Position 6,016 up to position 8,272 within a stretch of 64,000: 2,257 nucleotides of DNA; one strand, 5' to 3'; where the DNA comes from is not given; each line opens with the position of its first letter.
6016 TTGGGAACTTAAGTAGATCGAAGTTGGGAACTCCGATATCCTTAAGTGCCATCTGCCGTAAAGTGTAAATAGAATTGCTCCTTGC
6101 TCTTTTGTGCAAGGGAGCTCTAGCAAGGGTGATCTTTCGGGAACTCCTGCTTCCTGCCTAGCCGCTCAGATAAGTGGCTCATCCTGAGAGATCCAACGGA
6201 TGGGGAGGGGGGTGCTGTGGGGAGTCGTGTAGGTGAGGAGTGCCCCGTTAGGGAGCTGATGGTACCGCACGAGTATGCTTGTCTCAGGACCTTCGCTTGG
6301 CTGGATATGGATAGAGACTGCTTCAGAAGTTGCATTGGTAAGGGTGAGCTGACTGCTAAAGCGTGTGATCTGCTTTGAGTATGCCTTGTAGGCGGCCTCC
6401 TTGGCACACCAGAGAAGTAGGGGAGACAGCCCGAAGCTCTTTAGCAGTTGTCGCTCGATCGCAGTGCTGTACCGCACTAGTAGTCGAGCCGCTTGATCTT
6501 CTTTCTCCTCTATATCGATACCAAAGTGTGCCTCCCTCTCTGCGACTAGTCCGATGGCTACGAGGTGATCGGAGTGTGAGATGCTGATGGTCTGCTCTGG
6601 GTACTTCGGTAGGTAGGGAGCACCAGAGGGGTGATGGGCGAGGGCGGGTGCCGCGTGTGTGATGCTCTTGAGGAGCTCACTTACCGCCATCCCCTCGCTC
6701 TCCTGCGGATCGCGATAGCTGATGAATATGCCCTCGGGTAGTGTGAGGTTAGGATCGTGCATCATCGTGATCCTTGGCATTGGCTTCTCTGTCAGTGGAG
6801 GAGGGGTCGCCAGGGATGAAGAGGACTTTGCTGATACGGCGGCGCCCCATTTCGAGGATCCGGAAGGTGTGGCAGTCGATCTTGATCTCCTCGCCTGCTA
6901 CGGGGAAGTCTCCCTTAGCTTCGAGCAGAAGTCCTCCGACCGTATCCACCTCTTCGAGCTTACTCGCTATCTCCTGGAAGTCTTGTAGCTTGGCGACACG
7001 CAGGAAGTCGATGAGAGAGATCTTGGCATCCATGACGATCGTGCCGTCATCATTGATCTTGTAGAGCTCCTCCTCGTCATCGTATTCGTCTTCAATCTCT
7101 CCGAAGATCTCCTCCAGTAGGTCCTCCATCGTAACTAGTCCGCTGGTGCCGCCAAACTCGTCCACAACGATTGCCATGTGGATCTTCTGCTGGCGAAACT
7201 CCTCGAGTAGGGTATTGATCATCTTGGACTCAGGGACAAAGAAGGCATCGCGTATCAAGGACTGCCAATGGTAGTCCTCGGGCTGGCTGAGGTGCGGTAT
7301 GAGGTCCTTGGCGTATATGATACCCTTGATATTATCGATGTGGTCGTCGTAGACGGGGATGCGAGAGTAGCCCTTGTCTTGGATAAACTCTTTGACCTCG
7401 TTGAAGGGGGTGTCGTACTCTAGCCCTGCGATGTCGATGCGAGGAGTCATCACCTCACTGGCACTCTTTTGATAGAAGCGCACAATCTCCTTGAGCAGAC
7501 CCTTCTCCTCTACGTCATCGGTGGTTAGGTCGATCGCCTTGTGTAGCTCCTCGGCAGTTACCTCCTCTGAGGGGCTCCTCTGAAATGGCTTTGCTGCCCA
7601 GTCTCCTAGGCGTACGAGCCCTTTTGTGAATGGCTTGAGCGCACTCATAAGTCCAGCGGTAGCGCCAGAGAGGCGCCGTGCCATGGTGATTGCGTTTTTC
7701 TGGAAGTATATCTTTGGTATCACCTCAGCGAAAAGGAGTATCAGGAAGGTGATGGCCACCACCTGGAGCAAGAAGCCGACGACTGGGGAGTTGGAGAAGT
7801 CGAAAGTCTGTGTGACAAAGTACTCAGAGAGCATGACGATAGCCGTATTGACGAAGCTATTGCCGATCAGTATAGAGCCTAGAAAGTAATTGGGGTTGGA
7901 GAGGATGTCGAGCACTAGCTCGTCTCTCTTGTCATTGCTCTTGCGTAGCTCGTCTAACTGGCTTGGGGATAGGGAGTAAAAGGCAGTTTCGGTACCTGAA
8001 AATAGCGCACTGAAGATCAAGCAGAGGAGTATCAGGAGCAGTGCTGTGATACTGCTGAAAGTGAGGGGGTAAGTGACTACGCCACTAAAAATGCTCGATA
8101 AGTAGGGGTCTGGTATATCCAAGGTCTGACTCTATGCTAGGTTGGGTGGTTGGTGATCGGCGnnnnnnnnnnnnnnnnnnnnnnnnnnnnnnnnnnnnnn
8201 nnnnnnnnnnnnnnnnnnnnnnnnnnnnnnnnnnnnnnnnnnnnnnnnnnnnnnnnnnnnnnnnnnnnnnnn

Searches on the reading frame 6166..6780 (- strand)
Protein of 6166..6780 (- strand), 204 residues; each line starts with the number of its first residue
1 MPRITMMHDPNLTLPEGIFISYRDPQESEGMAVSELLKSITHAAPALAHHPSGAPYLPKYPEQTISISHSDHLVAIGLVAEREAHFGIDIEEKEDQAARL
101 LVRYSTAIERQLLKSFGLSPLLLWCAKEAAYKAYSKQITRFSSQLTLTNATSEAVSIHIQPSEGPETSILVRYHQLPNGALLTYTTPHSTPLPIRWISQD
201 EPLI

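Call 36: search_protein_families(library=pfam, proteins=[window:6166-6780:-])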
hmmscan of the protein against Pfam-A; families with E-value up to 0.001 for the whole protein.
window:6166-6780:- (204 aa): 1 family
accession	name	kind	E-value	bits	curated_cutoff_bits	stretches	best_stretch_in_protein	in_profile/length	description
PF01648.25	ACPS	-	1.3e-09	38.5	25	1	86-157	2-86/111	4'-phosphopantetheinyl transferase superfamily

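Call 74: find_encoding_contigs(protein=window:6166-6780:-, flank=10000, max_places=4)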
Protein window:6166-6780:- (204 aa): no gene with exactly this product is on record in the collection.

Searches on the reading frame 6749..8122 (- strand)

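Call 50: search_protein_families(library=pfam, proteins=[window:6749-8122:-], max_evalue=0.00001)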
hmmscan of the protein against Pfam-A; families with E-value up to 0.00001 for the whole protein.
window:6749-8122:- (457 aa): 3 families
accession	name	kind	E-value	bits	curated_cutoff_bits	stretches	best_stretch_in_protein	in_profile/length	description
PF01595.25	CNNM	-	2.5e-38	132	28.4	1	29-202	1-173/181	Cyclin M transmembrane N-terminal domain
PF00571.33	CBS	-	2.8e-15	56.8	24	2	291-340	7-56/57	CBS domain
PF03471.22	CorC_HlyC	-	4.3e-14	52.7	27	1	357-435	3-77/81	Transporter associated domain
